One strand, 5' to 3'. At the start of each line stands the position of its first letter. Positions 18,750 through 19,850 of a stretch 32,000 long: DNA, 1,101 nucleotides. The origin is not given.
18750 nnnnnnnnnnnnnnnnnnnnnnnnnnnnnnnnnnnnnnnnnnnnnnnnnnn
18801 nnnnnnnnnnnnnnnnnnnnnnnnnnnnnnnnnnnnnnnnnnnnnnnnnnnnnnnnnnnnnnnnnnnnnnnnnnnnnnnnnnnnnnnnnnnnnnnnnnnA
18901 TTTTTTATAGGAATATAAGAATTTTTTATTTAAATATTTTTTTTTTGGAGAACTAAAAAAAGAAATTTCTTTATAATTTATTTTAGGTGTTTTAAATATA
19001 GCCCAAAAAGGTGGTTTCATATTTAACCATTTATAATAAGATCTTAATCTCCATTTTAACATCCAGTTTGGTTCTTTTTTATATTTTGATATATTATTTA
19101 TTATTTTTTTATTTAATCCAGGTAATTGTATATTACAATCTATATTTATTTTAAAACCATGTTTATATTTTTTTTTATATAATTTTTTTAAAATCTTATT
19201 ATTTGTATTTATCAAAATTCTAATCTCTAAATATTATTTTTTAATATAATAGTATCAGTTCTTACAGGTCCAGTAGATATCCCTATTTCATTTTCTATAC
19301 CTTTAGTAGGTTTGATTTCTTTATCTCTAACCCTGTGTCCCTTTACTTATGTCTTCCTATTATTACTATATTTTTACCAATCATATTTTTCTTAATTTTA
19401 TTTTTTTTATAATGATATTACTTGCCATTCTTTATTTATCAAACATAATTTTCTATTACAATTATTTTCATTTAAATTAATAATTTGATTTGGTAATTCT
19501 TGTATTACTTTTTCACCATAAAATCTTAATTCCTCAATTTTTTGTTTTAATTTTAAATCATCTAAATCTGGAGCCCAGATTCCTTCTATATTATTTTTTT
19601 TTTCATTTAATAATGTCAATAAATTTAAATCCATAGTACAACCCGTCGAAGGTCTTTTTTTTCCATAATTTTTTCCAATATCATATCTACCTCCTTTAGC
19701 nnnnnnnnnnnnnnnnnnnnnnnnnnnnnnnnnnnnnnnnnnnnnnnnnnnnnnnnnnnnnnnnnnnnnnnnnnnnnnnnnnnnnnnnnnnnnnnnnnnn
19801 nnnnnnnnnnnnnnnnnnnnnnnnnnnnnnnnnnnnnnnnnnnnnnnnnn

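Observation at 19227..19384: Miniaturised purA relic: only the first ~10 and last ~30 codons survive between hisZ and sufB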

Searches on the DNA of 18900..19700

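Call 42: search_rna_families(source=window, start=18900, end=19700, threshold=evalue, max_evalue=1)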
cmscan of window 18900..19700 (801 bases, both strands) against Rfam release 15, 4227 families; matches with E-value up to 1: 0.
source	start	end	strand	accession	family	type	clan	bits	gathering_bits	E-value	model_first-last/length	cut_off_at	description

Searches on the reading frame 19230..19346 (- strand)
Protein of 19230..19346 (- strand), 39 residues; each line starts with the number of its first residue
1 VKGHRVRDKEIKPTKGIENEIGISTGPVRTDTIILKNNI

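Call 12: search_protein_families(library=pfam, proteins=[window:19230-19346:-], max_evalue=10)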
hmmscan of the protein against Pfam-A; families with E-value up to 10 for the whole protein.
seq(39 aa): 1 family
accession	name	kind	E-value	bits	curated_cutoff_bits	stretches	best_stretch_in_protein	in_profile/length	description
PF06427.17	UDP-g_GGTase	-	0.078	13.5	26.2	1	3-37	2-36/108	UDP-glucose:Glycoprotein Glucosyltransferase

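Call 13: search_protein_families(library=ncbifam, proteins=[window:19230-19346:-], max_evalue=10)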
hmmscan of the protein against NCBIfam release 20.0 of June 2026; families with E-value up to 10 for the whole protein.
seq(39 aa): 0 families

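Call 26: search_solved_structures(query=window:19230-19343:-, max_evalue=10, show_alignments=3)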
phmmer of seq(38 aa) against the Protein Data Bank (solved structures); distinct sequences matched with E-value up to 10: 0.
